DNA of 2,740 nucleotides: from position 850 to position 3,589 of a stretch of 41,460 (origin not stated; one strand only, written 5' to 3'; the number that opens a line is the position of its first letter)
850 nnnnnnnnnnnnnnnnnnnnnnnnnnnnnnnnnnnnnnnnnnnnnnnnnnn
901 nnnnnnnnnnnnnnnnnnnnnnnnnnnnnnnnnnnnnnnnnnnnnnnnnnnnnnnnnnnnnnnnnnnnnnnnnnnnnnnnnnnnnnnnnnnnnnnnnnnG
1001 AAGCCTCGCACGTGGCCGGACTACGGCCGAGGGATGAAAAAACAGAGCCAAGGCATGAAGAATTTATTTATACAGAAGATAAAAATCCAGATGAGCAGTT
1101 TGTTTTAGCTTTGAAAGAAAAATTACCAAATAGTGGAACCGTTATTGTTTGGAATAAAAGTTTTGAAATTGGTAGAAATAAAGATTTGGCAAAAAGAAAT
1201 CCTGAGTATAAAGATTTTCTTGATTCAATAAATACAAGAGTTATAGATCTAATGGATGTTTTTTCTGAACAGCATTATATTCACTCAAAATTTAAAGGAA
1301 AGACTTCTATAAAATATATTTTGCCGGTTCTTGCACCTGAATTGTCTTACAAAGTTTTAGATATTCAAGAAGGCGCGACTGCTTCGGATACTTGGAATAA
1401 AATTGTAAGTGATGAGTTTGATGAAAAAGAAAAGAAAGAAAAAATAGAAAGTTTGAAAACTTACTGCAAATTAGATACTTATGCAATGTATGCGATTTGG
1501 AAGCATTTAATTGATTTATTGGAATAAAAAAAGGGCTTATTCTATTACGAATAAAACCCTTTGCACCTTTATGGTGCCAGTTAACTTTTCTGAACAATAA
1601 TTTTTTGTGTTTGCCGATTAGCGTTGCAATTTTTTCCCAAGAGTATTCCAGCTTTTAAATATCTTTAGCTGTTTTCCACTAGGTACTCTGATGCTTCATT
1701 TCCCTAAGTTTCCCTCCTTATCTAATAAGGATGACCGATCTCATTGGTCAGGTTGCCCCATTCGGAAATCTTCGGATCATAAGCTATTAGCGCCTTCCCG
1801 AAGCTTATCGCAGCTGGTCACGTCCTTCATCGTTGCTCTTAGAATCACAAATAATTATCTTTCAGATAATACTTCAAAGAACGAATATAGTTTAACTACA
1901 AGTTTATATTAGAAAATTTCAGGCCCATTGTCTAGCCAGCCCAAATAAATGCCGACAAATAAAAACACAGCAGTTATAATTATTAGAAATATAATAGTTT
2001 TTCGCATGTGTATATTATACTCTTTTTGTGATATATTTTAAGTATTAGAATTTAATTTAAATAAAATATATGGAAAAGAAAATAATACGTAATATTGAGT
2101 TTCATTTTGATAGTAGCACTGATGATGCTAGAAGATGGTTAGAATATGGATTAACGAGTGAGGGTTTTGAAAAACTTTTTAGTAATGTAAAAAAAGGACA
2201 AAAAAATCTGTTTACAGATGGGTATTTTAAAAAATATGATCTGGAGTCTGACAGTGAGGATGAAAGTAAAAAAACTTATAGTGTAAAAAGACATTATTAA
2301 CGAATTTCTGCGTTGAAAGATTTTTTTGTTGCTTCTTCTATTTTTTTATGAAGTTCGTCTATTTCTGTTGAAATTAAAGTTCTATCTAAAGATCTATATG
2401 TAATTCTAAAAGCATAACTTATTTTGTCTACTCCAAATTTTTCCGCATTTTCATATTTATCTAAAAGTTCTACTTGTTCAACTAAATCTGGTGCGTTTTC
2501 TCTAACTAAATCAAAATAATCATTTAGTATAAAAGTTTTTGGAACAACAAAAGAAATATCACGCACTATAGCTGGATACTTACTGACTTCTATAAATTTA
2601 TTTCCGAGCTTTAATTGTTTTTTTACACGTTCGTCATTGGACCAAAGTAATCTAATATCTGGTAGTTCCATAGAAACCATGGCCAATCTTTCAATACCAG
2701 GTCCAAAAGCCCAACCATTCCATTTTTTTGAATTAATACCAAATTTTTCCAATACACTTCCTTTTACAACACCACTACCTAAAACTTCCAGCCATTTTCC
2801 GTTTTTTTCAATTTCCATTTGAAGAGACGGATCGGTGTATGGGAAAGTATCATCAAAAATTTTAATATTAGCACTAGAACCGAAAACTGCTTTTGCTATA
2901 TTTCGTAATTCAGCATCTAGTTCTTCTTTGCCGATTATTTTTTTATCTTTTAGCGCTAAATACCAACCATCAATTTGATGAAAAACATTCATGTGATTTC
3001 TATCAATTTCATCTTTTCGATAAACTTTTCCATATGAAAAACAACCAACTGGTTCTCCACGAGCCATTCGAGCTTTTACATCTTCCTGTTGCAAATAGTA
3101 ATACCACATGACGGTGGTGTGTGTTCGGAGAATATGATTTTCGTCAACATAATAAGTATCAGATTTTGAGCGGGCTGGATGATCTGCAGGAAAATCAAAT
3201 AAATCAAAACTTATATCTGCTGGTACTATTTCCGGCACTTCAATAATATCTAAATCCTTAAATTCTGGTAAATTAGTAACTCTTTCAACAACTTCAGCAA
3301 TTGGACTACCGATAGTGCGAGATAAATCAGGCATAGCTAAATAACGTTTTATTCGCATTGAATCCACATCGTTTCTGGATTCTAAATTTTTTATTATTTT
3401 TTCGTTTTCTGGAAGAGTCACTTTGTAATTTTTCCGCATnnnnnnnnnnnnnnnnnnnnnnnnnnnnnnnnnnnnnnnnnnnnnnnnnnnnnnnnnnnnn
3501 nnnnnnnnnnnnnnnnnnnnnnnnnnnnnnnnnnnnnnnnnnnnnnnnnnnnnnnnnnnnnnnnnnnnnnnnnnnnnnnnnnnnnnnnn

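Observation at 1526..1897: Isolated 23S rRNA 5' domain next to a protein gene: pseudogene, interrupted 23S, or separately encoded fragment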

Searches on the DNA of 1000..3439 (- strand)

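Call 4: search_rna_families(source=window, start=1000, end=2600, threshold=evalue, max_evalue=10, show_alignments=4)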
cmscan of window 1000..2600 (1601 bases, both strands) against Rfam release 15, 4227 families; matches with E-value up to 10: 5.
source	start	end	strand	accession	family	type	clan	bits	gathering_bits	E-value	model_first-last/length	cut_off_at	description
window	1660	1833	-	RF02541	LSU_rRNA_bacteria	Gene; rRNA;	CL00112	111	50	9.6e-34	46-232/2925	no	Bacterial large subunit ribosomal RNA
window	1069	1172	+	RF02084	STnc130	Gene; sRNA;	-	25.4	55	0.38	1-135/135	no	Enterobacteria sRNA STnc130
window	2259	2335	+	RF04140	mir-3118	Gene; miRNA;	-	18.5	89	2.8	1-76/76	no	mir-3118 microRNA precursor family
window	1524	1635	+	RF01456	VrrA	Gene; antisense;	-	18.1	50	4.2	1-140/140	no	Vibrio regulatory RNA of OmpA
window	1523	1719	-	RF00018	CsrB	Gene; sRNA;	CL00106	10.7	71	2.9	1-356/356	no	CsrB/RsmB RNA family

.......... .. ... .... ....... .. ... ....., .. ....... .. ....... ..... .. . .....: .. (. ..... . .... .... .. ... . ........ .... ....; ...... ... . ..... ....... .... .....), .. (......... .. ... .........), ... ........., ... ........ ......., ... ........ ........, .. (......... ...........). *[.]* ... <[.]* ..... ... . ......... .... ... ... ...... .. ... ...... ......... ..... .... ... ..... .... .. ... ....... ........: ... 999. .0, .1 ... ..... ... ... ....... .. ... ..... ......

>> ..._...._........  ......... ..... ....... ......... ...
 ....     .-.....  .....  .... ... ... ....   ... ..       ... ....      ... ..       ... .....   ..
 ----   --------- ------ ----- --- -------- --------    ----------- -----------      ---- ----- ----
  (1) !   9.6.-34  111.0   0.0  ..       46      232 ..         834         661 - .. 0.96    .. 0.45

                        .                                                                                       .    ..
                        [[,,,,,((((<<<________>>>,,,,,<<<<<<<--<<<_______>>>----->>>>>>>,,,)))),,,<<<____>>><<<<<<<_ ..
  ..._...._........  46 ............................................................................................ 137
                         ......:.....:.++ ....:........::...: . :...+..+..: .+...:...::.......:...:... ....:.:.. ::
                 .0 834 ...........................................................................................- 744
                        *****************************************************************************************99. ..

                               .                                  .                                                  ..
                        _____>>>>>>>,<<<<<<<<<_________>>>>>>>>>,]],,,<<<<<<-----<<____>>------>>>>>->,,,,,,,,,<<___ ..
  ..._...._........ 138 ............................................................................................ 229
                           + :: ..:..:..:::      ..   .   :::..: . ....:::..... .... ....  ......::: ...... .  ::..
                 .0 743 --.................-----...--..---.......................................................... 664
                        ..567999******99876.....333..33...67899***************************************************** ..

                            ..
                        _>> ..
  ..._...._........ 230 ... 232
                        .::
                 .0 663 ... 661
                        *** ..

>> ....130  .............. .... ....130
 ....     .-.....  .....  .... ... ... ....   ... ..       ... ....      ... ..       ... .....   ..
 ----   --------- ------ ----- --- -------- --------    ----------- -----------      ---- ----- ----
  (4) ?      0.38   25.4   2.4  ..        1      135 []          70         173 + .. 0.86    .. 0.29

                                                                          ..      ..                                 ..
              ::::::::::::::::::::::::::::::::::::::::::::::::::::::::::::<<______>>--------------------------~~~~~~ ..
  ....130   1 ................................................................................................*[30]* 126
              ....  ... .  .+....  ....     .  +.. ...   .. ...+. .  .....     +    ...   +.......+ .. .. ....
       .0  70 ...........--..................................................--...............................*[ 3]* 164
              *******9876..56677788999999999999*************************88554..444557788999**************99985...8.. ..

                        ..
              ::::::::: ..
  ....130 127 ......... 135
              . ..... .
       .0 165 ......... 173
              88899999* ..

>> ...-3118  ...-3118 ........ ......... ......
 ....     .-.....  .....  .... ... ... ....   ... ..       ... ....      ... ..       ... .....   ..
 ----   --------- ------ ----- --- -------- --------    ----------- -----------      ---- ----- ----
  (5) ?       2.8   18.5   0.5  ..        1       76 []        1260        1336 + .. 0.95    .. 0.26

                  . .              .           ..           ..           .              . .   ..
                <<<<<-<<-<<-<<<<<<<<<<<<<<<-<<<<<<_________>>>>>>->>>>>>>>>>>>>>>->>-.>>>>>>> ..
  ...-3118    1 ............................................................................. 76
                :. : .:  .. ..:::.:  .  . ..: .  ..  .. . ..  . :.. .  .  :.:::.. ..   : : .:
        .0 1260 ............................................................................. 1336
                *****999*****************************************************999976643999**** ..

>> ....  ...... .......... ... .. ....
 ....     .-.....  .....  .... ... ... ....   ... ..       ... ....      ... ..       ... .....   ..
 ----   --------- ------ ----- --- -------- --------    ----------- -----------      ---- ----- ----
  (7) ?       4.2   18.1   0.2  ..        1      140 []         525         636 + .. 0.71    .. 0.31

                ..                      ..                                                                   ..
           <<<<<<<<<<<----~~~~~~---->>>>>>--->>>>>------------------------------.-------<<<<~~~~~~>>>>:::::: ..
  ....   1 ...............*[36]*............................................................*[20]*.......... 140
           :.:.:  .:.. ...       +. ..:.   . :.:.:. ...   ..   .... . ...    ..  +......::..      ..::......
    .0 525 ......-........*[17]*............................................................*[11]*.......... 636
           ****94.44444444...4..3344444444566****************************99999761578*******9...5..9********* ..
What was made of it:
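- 1683..1702 (-): Helix-11-type hairpin core with the variant 20-mer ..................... It differs from the Rfam consensus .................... at 4 positions. Alignment in call 4.
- On Bacterial LSU rRNA (Rfam RF02541), functional gene: The match covers only model positions 46-232 of 2925 (call 4).
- Checked: Only 4 base pairs are flagged non-canonical (call 4).
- The well-conserved core corresponds to a compact subdomain (call 4). 23S homology stops abruptly (call 4).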

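Call 16: search_rna_families(sources=[L001, L002, L003, L004, L005], threshold=evalue, max_evalue=0.01)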
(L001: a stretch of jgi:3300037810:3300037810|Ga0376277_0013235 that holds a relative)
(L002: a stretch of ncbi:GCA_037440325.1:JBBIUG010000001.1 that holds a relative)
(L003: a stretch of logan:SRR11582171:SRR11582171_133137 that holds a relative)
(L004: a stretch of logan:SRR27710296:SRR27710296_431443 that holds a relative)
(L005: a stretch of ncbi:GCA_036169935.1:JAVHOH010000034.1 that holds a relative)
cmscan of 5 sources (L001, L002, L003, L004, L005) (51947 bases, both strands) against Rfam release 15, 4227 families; matches with E-value up to 0.01: 1.
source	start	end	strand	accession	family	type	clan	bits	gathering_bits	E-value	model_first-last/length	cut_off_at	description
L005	8211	8309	-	RF03531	n00280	Gene; sRNA;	-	59.1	65.2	1.6e-07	1-101/101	no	Clostridioides difficile sRNA included into helicase gene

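Call 30: search_dna_similar(query=window:1500-1950:-, collection=phages, mode=distant, max_evalue=0.01)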
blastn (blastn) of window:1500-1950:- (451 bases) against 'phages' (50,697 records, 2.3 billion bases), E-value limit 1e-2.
Records with a match: 16; places in all: 19; records where one place covers at least 80% of the query: 0.
Best place of each record, by identity: 60-80% 16.
By first word of the organism name: Listeria 5; Salmonella 5; Staphylococcus 3; Escherichia 2; Klebsiella 1.
By host as written in the record: Homo sapiens 5; Listeria monocytogenes 4; Staphylococcus aureus 3; Listeria innocua 1; Escherichia coli O111 1; Escherichia coli O157:H7 ATCC 43895 1; Klebsiella pneumoniae 1.
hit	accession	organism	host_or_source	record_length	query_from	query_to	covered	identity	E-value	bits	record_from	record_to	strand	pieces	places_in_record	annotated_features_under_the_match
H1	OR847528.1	Listeria phage LM 4-11-1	Listeria monocytogenes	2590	109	200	20%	75.0%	5e-7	61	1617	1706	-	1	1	record has no annotation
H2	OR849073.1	Listeria phage LM 4-14-1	Listeria monocytogenes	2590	109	200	20%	75.0%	5e-7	61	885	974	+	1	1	record has no annotation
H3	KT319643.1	Listeria phage WIL-3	Listeria innocua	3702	109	200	20%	74.2%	9e-4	51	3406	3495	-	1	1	record has no annotation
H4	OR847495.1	Listeria phage LM 4-11-1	Listeria monocytogenes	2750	109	200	20%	74.2%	9e-4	51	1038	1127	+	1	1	record has no annotation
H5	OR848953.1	Listeria phage LM 4-14-1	Listeria monocytogenes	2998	109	200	20%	74.2%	9e-4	51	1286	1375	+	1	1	record has no annotation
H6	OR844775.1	Escherichia phage ECO111 5-P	Escherichia coli O111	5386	119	200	18%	78.6%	4e-8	65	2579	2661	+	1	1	record has no annotation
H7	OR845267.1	Escherichia phage ECO95 1-6-1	Escherichia coli O157:H7 ATCC 43895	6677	119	200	18%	78.6%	4e-8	65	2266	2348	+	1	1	record has no annotation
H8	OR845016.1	Staphylococcus phage SA 1306 Kay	Staphylococcus aureus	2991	119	200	18%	78.3%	1e-7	63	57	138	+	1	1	record has no annotation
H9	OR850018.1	Staphylococcus phage SA 1298 Kay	Staphylococcus aureus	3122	119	200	18%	78.3%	1e-7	63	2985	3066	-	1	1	record has no annotation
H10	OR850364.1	Staphylococcus phage SA 1298 Kay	Staphylococcus aureus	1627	119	200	18%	77.4%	5e-7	61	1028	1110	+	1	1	record has no annotation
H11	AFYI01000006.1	Salmonella enterica subsp. enterica serovar Infantis str. ...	Homo sapiens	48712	119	200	18%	77.4%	5e-7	61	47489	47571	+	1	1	none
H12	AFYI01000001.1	Salmonella enterica subsp. enterica serovar Infantis str. ...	Homo sapiens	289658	119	200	18%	77.4%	5e-7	61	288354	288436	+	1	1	none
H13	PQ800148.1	Klebsiella phage Kpn_R1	Klebsiella pneumoniae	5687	119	200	18%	75.0%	2e-4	52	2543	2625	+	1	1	record has no annotation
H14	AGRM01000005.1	Salmonella enterica subsp. houtenae str. ATCC BAA-1581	Homo sapiens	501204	119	200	18%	75.0%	2e-4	52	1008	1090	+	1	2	23S ribosomal RNA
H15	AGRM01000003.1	Salmonella enterica subsp. houtenae str. ATCC BAA-1581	Homo sapiens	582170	119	200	18%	75.0%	2e-4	52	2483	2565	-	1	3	23S ribosomal RNA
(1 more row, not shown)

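Call 31: search_dna_similar(query=window:1500-1950:-, collection=plasmids, mode=distant, max_evalue=0.01, rows=spread)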
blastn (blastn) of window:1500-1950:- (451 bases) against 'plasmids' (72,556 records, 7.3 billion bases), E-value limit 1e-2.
Records with a match: 585; places in all: 815; records where one place covers at least 80% of the query: 0.
Best place of each record, by identity: 95-99% 1; 80-90% 84; 60-80% 500.
By first word of the organism name: Ralstonia 104; Priestia 56; Azospirillum 38; Clostridioides 24; Bacillus 23; Escherichia 22; Ensifer 17; Sphingobium 15; Sulfitobacter 12; Paracoccus 12; and 120 more.
By predicted mobility (MOB-suite, as given by PLSDB): non-mobilizable 429; mobilizable 130; conjugative 26.
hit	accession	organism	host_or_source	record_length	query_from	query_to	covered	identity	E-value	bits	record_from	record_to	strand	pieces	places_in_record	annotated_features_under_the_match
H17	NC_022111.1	Prevotella sp. oral taxon 299 str. F0039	Homo sapiens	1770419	119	277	35%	75.6%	2e-18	100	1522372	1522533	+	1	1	none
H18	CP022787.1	Ralstonia solanacearum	Solanum tuberosum,single cell,Potato ...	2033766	119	222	23%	75.7%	2e-6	62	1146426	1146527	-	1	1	none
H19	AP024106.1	Ralstonia solanacearum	-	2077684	119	222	23%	75.7%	2e-6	62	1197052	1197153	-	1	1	none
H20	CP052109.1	Ralstonia solanacearum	tomato,cell culture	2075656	119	222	23%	75.7%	2e-6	62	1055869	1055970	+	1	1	none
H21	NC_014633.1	Ilyobacter polytropus DSM 2926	marine mud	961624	111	202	20%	81.7%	5e-13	82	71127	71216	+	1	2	none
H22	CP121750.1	Bacillus velezensis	cell culture,Kantong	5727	109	200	20%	79.8%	8e-10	73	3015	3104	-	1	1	record has no annotation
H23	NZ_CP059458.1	Priestia megaterium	Prokaryotes,soil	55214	109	200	20%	79.6%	2e-10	73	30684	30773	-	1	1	none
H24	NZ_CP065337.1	Priestia megaterium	maize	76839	109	200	20%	79.6%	2e-10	73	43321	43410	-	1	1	none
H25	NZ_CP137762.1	Bacillus sp. T3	Cell culture,Rhizosphere soil of pepper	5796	109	200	20%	77.7%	4e-7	63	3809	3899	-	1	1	record has no annotation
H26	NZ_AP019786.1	Methylomagnum ishizawai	-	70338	119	200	18%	83.1%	1e-13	84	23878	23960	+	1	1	none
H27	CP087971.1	Rhizobium sp. RCAM05350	cell culture,fouling of walls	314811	119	200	18%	80.7%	8e-10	72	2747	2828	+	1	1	none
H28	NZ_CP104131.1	Sinorhizobium sp. K101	Phaseolus vulgaris,cell ...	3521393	119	200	18%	79.5%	4e-8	67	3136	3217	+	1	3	none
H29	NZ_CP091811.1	Citrobacter portucalensis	Homo sapiens,urine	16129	119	200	18%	78.6%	1e-7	65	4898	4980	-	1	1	record has no annotation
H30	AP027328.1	Sphingobium sp. TomTYG64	-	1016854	119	200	18%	78.3%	4e-7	63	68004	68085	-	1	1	none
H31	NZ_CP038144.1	Oecophyllibacter saccharovorans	Oecophylla smaragdina,Cell culture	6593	119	200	18%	77.1%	2e-5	58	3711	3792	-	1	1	none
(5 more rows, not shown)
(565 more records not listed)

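Call 53: get_annotated_region(hit=H17, flank=600)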
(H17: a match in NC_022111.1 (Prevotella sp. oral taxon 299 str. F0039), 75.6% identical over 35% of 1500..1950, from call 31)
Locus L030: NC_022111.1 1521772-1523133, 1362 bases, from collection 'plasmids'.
description: Prevotella sp. oral taxon 299 str. F0039 plasmid unnamed, complete sequence
organism: Prevotella sp. oral taxon 299 str. F0039 (NCBI taxid 575614)
taxonomy: Bacteria; Bacteroidota; Bacteroidia; Bacteroidales; Prevotellaceae; Prevotella; Prevotella sp. oral taxon 299; Prevotella sp. oral taxon 299 str. F0039
host: -; source: Homo sapiens; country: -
typing (MOB-suite, as given by PLSDB): non-mobilizable; replicon rep_cluster_406,rep_cluster_742,rep_cluster_90; mating-pair formation MPF_T
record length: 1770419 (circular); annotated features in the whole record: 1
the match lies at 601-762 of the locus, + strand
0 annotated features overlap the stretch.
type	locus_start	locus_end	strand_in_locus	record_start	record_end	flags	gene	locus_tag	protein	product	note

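Call 54: get_annotated_region(hit=H21, flank=600)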
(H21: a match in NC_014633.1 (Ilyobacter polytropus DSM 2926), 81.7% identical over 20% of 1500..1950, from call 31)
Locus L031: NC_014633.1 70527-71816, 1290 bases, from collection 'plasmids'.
description: Ilyobacter polytropus DSM 2926 plasmid pILYOP01, complete sequence
organism: Ilyobacter polytropus DSM 2926 (NCBI taxid 572544)
taxonomy: Bacteria; Fusobacteriota; Fusobacteriia; Fusobacteriales; Fusobacteriaceae; Ilyobacter; Ilyobacter polytropus; Ilyobacter polytropus DSM 2926
host: -; source: marine mud; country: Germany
typing (MOB-suite, as given by PLSDB): non-mobilizable; replicon rep_cluster_99
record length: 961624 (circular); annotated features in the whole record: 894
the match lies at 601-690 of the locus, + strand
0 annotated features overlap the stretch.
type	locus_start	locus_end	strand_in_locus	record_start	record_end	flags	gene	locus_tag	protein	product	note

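Call 55: get_annotated_region(hit=H26, flank=600)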
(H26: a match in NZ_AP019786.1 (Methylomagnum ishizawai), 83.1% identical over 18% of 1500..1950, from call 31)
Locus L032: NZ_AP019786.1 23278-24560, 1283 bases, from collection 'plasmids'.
description: Methylomagnum ishizawai strain RS11D-Pr plasmid pRS11DPr3, complete sequence
organism: Methylomagnum ishizawai (NCBI taxid 1760988)
taxonomy: Bacteria; Pseudomonadota; Gammaproteobacteria; Methylococcales; Methylococcaceae; Methylomagnum; Methylomagnum ishizawai
host: -; source: -; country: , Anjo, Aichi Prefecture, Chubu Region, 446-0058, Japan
typing (MOB-suite, as given by PLSDB): non-mobilizable
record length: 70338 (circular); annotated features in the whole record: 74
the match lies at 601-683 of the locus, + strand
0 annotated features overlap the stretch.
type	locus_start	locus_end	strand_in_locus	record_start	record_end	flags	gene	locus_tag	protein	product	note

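Call 56: get_annotated_region(hit=H23, flank=600)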
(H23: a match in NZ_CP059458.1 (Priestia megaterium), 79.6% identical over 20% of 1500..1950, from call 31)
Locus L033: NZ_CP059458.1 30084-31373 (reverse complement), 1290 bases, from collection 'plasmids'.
description: Priestia megaterium strain 2020WEIHUA_L plasmid p1, complete sequence
organism: Priestia megaterium (NCBI taxid 1404)
taxonomy: Bacteria; Bacillota; Bacilli; Bacillales; Bacillaceae; Priestia; Priestia megaterium
host: -; source: Prokaryotes,soil; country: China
typing (MOB-suite, as given by PLSDB): non-mobilizable; replicon rep_cluster_385
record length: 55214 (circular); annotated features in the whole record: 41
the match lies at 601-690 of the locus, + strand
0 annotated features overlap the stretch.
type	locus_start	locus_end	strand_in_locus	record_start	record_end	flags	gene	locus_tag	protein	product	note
